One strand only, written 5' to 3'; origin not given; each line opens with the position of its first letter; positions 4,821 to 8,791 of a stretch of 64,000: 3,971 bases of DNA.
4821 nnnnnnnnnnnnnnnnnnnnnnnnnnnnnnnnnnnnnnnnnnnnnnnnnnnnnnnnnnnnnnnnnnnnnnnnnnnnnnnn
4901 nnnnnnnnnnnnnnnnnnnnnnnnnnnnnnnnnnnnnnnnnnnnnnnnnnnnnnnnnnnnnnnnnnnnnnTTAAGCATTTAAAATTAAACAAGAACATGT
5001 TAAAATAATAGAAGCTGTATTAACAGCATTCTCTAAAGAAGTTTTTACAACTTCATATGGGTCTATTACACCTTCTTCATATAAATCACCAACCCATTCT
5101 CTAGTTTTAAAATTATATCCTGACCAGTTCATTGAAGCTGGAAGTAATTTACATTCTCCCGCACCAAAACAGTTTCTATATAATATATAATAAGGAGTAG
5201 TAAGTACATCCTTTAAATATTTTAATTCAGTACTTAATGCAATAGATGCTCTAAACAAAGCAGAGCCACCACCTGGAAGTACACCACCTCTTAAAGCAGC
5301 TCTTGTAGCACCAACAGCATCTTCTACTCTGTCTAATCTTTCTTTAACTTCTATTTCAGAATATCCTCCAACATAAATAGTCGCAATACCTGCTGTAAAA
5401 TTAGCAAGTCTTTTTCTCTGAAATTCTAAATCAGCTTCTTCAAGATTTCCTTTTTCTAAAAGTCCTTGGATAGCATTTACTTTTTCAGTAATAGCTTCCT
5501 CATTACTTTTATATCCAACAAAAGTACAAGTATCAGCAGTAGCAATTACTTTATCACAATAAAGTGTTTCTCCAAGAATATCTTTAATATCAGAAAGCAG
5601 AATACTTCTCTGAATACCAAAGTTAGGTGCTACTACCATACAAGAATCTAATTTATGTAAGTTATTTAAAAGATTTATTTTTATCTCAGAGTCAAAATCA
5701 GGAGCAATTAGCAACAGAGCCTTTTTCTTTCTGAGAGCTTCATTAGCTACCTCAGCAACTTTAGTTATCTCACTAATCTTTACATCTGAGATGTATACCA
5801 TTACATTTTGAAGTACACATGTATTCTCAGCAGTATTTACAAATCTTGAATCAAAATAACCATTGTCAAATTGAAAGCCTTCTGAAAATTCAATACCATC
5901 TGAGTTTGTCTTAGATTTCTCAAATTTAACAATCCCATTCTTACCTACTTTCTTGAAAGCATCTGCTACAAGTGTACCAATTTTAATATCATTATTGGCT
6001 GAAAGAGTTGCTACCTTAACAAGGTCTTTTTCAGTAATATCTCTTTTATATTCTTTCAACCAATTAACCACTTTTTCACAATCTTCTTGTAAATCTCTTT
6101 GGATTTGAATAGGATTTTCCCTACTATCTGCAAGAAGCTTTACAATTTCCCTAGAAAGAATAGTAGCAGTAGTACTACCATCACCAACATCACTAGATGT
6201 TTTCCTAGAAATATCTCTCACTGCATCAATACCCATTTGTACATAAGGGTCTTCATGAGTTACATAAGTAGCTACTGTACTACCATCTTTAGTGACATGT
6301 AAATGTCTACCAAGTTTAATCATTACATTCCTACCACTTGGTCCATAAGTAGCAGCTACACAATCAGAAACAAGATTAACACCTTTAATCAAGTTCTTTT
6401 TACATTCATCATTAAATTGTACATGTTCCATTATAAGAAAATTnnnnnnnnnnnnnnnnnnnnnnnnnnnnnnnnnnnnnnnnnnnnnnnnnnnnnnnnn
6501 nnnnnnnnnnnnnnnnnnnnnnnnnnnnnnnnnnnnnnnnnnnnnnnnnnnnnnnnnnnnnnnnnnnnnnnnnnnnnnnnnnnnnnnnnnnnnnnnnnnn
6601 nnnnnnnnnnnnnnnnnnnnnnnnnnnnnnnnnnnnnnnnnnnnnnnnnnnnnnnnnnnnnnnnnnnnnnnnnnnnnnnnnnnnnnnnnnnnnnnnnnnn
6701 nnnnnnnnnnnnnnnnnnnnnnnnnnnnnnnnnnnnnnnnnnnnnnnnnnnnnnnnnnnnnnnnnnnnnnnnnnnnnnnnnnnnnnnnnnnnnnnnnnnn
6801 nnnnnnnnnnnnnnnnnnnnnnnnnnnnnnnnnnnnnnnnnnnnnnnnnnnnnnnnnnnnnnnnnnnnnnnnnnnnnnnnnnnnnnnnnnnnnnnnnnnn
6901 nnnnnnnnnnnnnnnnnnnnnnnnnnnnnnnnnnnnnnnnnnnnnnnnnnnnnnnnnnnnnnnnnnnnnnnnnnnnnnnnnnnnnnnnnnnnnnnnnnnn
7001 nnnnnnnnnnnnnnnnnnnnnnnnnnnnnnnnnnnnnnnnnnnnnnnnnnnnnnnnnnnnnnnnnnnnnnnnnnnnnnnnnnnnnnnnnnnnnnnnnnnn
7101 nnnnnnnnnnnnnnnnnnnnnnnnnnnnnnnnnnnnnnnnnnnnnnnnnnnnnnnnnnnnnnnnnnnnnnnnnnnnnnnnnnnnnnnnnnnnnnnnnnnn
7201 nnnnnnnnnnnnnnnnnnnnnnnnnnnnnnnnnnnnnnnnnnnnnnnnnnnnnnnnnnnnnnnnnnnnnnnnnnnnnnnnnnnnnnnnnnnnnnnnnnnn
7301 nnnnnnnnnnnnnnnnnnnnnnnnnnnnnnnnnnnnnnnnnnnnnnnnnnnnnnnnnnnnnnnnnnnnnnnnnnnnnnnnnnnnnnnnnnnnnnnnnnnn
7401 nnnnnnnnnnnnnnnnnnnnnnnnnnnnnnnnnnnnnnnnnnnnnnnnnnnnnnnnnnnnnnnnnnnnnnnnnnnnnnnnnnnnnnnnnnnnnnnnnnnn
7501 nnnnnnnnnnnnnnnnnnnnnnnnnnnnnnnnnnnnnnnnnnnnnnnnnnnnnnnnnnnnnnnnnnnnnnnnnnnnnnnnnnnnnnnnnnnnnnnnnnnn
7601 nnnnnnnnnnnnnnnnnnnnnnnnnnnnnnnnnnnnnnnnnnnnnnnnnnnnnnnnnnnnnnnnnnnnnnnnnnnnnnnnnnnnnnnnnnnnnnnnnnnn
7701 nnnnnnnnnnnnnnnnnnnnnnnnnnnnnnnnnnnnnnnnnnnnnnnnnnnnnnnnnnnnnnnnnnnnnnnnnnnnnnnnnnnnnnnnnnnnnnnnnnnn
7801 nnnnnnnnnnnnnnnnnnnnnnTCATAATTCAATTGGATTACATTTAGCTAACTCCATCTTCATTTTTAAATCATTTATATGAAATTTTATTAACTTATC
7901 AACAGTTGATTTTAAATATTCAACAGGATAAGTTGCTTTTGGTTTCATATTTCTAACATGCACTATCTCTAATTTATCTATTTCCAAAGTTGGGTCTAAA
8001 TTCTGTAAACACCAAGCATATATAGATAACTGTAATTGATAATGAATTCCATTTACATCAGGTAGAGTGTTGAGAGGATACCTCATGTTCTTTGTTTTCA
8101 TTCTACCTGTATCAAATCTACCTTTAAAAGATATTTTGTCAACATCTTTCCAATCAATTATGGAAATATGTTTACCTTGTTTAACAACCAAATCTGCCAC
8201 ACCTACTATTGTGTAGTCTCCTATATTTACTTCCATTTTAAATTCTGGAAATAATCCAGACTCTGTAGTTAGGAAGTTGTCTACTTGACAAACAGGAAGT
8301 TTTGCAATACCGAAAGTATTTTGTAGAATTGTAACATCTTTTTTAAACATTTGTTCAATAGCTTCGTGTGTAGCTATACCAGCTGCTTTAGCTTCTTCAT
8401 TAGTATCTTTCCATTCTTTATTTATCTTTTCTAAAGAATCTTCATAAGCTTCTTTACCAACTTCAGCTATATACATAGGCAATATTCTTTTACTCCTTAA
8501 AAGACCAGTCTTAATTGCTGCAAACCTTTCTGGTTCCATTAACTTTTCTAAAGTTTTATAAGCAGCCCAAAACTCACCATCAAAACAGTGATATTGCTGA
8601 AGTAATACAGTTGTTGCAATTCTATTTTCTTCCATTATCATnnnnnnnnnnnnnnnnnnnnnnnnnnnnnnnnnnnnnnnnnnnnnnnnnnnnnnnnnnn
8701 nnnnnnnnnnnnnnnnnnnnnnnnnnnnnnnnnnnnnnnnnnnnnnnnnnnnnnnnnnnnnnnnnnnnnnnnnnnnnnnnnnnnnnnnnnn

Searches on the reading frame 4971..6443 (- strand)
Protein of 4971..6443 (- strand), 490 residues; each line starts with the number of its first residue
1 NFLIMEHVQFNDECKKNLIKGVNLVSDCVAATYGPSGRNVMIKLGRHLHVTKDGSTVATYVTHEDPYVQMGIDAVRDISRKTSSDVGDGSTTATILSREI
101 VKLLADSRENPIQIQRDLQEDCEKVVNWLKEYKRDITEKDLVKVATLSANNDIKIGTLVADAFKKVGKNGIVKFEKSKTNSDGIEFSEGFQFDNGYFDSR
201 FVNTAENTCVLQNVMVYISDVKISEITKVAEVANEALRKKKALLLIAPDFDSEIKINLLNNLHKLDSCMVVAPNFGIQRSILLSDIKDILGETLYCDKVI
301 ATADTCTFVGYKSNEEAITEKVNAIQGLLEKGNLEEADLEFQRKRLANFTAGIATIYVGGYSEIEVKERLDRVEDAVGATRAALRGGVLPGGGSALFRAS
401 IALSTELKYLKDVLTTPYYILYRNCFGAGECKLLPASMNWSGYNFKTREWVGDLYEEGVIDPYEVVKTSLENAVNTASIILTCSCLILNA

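Call 18: search_protein_families(library=phrogs, proteins=[window:4971-6443:-], max_evalue=0.001)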
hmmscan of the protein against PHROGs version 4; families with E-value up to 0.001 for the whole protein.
window:4971-6443:- (490 aa): 1 family
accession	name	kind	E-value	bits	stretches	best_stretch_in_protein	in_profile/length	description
phrog_5725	-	other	1.8e-100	338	1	7-489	6-533/540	chaperonin groEL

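Call 77: find_related_loci(query=window:4971-6443:-, collection=genome_contigs, flank=6000)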
Query window:4971-6443:- (490 aa) in genome_contigs; peptide patterns used: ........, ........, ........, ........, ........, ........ (x = any residue, [..] = any of these).
41 stretches matched a pattern, but none encodes a relative of the query by tblastn (E <= 1e-3).

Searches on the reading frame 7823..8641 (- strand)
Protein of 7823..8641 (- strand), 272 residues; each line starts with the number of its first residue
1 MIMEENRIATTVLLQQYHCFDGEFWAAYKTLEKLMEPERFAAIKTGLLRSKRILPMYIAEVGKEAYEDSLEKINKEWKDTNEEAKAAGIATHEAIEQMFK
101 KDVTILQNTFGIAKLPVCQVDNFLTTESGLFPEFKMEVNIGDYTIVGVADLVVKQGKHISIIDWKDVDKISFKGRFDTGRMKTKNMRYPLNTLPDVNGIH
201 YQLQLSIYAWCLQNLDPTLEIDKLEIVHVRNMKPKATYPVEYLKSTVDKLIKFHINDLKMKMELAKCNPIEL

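Call 18: search_protein_families(library=phrogs, proteins=[window:7823-8641:-], max_evalue=0.001)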
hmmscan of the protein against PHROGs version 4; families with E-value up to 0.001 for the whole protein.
window:7823-8641:- (272 aa): 3 families
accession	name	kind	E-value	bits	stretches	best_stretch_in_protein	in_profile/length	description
phrog_298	-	DNA, RNA and nucleotide metabolism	5.2e-09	36.9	1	59-248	86-247/293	exonuclease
phrog_69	-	DNA, RNA and nucleotide metabolism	8.9e-06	25.9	1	70-254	107-287/501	exonuclease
phrog_1706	-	DNA, RNA and nucleotide metabolism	1.6e-05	25.5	1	75-250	75-206/293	CRISPR/Cas system associated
